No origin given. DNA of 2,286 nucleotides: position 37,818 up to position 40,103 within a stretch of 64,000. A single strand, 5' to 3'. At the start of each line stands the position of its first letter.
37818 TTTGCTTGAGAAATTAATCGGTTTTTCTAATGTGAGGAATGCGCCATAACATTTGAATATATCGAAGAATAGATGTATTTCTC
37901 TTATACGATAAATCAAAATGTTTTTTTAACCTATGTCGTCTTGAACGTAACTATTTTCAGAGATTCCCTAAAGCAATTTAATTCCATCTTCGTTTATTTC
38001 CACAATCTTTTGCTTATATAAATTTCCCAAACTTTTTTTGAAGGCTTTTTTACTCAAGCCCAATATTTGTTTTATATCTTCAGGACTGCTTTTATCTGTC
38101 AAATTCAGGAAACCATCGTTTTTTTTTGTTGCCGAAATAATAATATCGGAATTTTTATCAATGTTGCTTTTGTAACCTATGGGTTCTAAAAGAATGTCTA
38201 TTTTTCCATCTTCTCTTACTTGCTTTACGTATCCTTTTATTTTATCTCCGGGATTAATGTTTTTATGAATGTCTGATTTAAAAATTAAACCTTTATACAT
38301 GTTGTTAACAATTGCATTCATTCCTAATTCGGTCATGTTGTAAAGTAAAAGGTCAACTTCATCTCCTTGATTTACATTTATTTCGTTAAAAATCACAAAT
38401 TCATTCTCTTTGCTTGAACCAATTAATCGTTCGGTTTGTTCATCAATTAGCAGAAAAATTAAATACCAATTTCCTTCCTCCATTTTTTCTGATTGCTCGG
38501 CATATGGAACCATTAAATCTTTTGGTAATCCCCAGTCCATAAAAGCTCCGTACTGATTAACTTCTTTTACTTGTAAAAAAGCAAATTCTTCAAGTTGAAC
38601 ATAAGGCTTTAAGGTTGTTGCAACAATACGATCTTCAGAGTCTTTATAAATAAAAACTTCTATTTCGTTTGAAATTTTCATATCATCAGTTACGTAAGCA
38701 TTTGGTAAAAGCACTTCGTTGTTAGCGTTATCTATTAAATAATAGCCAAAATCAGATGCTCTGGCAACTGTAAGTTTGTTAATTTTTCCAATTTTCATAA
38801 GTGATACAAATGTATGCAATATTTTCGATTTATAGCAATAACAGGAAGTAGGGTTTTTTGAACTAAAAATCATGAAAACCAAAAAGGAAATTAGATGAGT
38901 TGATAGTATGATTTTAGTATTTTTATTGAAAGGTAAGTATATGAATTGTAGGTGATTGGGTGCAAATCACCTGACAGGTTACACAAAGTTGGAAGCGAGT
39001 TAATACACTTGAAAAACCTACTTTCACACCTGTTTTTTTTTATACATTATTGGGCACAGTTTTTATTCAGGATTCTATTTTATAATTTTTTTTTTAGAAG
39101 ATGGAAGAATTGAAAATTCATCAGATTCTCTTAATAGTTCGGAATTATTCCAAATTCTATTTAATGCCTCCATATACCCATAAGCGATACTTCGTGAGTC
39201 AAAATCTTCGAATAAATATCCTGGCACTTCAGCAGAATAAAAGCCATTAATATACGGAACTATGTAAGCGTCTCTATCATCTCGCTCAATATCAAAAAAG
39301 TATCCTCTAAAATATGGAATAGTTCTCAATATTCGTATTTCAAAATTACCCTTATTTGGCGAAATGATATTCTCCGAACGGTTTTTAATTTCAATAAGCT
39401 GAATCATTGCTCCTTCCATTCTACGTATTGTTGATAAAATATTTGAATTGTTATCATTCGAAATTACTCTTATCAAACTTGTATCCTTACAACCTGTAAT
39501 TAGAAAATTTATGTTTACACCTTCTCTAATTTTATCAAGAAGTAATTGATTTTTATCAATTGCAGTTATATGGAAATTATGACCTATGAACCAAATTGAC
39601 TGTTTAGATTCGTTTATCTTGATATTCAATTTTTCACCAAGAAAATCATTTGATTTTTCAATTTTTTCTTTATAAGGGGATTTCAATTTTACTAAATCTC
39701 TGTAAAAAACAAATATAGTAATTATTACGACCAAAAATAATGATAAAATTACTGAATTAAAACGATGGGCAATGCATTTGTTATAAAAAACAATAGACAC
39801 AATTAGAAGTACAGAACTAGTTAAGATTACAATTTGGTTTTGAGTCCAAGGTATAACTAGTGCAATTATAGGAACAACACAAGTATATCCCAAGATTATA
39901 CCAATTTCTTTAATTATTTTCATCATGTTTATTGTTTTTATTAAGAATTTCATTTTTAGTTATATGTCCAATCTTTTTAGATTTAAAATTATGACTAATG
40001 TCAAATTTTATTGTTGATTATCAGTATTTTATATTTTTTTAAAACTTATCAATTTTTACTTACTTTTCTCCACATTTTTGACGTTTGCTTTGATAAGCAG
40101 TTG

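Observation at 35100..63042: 27.6-kb co-oriented array of ~13 gene units, each followed by a member of one mosaic repeat superfamily (cassette-array-like)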

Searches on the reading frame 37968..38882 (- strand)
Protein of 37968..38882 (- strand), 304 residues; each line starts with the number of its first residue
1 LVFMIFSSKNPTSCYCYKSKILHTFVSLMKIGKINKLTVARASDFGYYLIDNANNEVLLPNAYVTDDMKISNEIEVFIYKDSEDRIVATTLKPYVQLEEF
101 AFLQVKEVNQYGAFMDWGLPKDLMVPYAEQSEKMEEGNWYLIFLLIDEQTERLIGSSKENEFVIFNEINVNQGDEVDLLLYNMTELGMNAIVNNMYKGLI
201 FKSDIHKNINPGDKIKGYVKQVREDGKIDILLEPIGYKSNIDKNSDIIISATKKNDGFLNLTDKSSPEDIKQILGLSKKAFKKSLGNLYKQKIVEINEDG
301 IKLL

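Call 12: search_protein_families(library=pfam, proteins=[window:37968-38882:-], max_evalue=0.01)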
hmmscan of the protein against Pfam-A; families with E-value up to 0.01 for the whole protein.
window:37968-38882:- (304 aa): 3 families
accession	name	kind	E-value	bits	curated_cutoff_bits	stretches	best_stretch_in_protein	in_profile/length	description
PF13509.12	S1_2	-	2.3e-26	92.1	21.8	1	31-90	1-60/61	S1 domain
PF17783.7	CvfB_WH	-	9.2e-23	80.2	22.9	1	248-303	3-58/58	CvfB-like winged helix domain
PF00575.29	S1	-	0.00011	23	22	0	105-227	12-67/74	S1 RNA binding domain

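Call 17: find_related_loci(query=window:37968-38882:-, collection=genome_contigs, flank=10000)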
Query window:37968-38882:- (304 aa) in genome_contigs; peptide patterns used: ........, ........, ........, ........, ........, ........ (x = any residue, [..] = any of these).
73 stretches matched a pattern; 11 encode a relative of the query (tblastn E <= 1e-3); 11 distinct loci.
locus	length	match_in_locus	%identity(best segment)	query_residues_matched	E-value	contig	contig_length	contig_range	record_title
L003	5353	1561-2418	82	19-304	1e-160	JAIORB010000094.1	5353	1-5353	MAG: Bacteroidales bacterium isolate SMBSF07 20071_Bin_5_contigs_1_c_000000002436, whole genome shotgun sequence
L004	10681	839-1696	82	19-304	9e-158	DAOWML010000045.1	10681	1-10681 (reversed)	MAG TPA_asm: Bacteroidales bacterium isolate CSMAG_3001 CSMAG_3001_k141_587810_length_10681_cov_30.1880, whole genome sh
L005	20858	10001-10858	81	19-304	5e-156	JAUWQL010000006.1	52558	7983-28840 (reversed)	MAG: Bacteroidales bacterium isolate CSMAG_2501 CSMAG_2501_k141_130497_length_52558_cov_13.9945, whole genome shotgun se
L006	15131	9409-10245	70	26-304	9e-136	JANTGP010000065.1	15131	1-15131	MAG: Bacteroidetes bacterium isolate bin10073 c_000000003937, whole genome shotgun sequence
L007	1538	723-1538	72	28-299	1e-144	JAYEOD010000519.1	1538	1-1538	MAG: Bacteroidota bacterium isolate MAG038 MAG038_519, whole genome shotgun sequence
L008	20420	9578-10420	67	24-304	1e-124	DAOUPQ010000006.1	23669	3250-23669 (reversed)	MAG TPA_asm: Flavobacteriia bacterium isolate CSMAG_104 CSMAG_104_k127_1215673_length_23669_cov_118.8519, whole genome s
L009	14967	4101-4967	68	16-304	7e-129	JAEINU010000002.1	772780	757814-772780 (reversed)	MAG: Bacteroidales bacterium isolate MAG12 NODE_3_length_772780_cov_61.558827, whole genome shotgun sequence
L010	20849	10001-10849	48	22-304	5e-91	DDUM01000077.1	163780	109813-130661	MAG TPA_asm: Flammeovirgaceae bacterium UBA2338 UBA2338_contig_1728, whole genome shotgun sequence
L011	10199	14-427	83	167-304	2e-71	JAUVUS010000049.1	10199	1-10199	MAG: Bacteroidales bacterium isolate CSMAG_798 CSMAG_798_k127_8417517_length_10199_cov_13.0000, whole genome shotgun seq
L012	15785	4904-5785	38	3-304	1e-57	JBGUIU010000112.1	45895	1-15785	MAG: Paludibacteraceae bacterium isolate ruminal_MAG_32 ruminal_MAG_32_contig_0112, whole genome shotgun sequence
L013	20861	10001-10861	38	18-304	1e-56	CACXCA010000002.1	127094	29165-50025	MAG: uncultured Bacteroidales bacterium isolate RUG11121 genome assembly, contig: RUG11121_asm_2, whole genome shotgun s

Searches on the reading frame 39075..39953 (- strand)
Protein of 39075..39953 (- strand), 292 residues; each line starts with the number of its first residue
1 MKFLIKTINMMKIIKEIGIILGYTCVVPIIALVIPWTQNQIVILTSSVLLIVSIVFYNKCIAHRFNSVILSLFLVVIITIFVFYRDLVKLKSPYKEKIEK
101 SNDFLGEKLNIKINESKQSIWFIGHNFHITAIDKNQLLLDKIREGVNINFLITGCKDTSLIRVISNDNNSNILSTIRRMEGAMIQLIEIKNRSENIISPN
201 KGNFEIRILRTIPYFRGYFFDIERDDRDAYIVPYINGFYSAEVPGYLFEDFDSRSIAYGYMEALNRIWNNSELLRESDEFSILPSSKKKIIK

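Call 12: search_protein_families(library=pfam, proteins=[window:39075-39953:-], max_evalue=0.01)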
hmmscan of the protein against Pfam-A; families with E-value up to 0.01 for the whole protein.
window:39075-39953:- (292 aa): 0 families

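Call 67: search_protein_families(library=ncbifam, proteins=[window:39075-39953:-], max_evalue=0.01)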
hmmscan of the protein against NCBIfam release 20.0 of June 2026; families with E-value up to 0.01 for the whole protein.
window:39075-39953:- (292 aa): 0 families

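Call 68: search_protein_families(library=padloc, proteins=[window:39075-39953:-], max_evalue=0.01)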
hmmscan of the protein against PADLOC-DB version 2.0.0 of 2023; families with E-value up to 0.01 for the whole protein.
window:39075-39953:- (292 aa): 0 families
